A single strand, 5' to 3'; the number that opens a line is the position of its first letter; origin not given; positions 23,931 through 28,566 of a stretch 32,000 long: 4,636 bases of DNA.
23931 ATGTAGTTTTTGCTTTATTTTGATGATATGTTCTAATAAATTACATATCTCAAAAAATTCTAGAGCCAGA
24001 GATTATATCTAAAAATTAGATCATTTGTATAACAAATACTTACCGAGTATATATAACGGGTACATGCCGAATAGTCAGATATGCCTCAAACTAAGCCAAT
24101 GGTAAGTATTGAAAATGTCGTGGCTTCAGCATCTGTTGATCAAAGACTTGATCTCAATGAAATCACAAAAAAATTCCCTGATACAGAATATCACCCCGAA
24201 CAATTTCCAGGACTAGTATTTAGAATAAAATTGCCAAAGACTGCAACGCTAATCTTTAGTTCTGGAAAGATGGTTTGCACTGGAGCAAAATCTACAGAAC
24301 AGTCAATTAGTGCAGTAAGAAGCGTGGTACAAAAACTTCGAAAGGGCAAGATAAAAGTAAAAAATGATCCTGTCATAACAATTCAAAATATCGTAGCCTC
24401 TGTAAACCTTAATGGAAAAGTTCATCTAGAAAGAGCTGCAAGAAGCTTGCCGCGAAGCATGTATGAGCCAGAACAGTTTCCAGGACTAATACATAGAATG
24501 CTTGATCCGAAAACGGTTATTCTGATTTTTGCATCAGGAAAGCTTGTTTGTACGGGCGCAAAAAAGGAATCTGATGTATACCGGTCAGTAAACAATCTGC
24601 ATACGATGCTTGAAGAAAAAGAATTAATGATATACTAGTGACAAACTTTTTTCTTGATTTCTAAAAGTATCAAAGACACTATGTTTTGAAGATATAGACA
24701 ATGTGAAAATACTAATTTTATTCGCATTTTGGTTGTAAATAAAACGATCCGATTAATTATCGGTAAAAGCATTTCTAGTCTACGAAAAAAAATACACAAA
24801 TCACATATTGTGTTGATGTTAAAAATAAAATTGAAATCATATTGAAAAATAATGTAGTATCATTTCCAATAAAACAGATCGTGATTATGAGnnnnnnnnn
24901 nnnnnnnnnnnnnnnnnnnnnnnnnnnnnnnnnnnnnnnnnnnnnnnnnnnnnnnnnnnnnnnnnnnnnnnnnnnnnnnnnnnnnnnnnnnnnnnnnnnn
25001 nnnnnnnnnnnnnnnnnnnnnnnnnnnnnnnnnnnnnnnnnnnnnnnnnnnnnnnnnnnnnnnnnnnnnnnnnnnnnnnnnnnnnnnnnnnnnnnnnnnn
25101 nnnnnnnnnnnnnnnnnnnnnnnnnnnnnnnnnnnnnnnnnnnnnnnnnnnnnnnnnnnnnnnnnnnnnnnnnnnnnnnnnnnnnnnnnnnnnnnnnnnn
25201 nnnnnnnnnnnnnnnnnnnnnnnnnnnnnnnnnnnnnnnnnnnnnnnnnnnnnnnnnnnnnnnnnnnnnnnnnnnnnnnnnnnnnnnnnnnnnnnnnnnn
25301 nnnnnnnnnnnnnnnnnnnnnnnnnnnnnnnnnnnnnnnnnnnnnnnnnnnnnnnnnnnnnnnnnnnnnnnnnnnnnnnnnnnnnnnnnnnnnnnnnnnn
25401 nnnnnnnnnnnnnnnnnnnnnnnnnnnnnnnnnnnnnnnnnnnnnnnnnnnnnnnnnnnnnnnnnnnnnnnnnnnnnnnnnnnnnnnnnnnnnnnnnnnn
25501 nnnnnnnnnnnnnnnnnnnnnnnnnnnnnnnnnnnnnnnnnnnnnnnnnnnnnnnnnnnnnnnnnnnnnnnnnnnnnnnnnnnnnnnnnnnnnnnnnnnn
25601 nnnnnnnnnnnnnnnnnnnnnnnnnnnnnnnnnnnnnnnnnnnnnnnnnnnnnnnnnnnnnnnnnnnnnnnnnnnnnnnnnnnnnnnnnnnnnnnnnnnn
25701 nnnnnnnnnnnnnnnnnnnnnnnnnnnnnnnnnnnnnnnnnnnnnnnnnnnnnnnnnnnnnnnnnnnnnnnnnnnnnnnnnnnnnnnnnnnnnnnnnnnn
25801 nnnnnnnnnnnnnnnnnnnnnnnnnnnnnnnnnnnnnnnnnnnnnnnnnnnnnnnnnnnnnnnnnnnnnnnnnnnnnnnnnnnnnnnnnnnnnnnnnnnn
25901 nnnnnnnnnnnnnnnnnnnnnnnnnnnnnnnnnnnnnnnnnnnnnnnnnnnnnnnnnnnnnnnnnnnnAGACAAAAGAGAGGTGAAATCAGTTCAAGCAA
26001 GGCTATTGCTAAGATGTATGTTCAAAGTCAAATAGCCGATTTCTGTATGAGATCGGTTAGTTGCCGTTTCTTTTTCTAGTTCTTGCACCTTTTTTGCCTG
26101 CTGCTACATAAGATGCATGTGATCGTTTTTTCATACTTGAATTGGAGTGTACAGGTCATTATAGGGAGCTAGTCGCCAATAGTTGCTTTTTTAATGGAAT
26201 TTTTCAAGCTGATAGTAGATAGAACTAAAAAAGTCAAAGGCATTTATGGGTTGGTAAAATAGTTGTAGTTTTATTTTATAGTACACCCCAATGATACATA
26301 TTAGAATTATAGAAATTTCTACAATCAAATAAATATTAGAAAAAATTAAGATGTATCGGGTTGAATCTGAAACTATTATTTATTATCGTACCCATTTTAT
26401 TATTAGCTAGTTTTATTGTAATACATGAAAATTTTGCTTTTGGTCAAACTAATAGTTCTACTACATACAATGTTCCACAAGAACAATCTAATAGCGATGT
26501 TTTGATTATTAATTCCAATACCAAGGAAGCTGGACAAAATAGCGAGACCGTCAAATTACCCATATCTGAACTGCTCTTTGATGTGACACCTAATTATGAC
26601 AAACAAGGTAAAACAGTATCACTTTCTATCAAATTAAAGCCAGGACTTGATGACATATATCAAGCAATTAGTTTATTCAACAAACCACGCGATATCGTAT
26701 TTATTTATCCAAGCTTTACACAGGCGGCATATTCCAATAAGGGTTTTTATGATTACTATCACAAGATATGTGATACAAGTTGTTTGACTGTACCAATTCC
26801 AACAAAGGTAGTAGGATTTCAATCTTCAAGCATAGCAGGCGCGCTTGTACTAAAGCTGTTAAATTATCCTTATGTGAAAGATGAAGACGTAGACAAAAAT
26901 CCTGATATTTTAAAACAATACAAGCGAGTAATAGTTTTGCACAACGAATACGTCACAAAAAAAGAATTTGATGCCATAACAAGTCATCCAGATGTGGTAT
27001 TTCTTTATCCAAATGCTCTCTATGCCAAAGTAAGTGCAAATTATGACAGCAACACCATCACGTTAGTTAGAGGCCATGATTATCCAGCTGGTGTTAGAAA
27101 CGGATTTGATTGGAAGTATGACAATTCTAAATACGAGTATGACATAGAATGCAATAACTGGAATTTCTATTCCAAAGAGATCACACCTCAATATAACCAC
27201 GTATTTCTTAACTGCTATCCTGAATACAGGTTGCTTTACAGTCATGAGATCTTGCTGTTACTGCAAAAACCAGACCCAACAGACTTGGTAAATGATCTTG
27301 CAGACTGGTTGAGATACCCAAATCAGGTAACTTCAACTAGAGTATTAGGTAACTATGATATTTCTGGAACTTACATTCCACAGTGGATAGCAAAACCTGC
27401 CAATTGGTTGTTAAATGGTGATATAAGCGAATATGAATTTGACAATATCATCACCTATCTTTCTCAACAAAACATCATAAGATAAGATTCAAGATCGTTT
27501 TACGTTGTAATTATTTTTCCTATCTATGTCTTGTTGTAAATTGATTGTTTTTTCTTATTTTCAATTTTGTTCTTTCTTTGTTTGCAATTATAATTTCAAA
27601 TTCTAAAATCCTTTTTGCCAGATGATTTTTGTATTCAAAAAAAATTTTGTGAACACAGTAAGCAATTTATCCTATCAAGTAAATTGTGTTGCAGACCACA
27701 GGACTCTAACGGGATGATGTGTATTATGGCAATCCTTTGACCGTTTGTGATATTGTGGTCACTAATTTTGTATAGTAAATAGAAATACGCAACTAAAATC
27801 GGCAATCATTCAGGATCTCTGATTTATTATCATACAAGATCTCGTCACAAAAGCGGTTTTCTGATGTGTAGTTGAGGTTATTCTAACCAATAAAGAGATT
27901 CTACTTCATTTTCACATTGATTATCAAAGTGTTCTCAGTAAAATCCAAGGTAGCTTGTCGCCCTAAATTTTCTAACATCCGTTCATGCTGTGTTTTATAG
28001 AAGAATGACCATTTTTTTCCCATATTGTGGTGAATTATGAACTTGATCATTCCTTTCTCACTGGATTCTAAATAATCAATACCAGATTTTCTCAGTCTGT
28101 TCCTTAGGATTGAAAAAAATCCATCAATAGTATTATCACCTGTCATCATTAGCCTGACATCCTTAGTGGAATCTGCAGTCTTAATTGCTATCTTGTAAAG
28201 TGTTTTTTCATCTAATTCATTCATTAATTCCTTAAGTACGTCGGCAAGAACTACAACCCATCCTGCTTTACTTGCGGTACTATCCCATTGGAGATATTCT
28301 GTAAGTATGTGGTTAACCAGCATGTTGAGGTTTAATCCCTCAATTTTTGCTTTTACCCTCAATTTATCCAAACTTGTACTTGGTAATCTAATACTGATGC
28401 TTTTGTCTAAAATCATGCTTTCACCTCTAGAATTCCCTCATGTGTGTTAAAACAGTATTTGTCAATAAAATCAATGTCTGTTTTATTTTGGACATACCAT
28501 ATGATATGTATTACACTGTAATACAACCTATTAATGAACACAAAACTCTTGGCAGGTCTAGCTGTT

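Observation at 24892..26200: Compositionally foreign bacterial-type RlmN/Cfr radical-SAM methyltransferase inserted next to tbp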

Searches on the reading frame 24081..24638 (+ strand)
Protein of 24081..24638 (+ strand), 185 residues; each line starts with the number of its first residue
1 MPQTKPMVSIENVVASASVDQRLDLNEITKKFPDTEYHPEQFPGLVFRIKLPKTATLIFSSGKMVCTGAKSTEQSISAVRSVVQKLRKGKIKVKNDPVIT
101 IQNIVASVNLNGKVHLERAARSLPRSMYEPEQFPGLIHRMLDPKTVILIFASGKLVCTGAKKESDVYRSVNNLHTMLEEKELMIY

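Call 24: search_protein_families(library=pfam, proteins=[window:24081-24638:+], max_evalue=0.01)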
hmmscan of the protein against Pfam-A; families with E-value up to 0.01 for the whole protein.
window:24081-24638:+ (185 aa): 2 families
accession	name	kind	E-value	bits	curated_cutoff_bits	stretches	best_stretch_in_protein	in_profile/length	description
PF00352.27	TBP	-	1.6e-60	201.3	22.9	2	8-88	2-84/85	Transcription factor TFIID (or TATA-binding protein, TBP)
PF11858.14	DUF3378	-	2.3e-06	28.1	27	1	26-71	12-56/76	Domain of unknown function (DUF3378)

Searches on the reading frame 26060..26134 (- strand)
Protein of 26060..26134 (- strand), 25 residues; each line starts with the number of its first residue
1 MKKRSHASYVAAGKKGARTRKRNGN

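Call 52: search_protein_families(library=pfam, proteins=[window:26060-26134:-], max_evalue=10)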
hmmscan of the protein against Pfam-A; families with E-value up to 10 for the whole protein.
seq(25 aa): 0 families

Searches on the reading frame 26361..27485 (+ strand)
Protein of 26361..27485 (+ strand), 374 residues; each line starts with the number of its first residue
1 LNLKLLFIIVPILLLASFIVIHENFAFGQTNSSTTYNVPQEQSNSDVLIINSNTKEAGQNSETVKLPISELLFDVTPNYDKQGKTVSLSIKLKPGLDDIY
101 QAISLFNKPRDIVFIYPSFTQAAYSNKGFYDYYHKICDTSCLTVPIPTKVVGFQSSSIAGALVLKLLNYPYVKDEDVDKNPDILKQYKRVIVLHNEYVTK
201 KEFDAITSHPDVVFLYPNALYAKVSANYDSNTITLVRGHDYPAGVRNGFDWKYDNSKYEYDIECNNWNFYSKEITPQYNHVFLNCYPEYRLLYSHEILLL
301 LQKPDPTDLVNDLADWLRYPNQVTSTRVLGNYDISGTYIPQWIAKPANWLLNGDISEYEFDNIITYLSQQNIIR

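Call 24: search_protein_families(library=pfam, proteins=[window:26361-27485:+], max_evalue=0.01)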
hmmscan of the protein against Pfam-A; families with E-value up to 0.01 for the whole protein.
window:26361-27485:+ (374 aa): 1 family
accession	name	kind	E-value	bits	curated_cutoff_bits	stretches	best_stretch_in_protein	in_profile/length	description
PF20254.3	DMFA2_C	-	1e-05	25.6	27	1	108-235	85-231/374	N,N-dimethylformamidase beta subunit-like, C-terminal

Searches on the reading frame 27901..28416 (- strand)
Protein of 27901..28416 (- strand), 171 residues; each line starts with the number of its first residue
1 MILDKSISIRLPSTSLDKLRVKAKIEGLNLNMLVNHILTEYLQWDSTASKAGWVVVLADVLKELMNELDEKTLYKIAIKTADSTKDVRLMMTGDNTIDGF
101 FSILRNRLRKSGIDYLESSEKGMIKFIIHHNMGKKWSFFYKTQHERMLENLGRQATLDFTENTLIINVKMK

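Call 24: search_protein_families(library=pfam, proteins=[window:27901-28416:-], max_evalue=0.01)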
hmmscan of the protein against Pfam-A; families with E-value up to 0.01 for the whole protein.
window:27901-28416:- (171 aa): 1 family
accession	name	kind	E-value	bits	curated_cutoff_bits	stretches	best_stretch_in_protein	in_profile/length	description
PF12441.14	CopG_antitoxin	-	0.0019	19.3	28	1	4-40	42-78/79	CopG antitoxin of type II toxin-antitoxin system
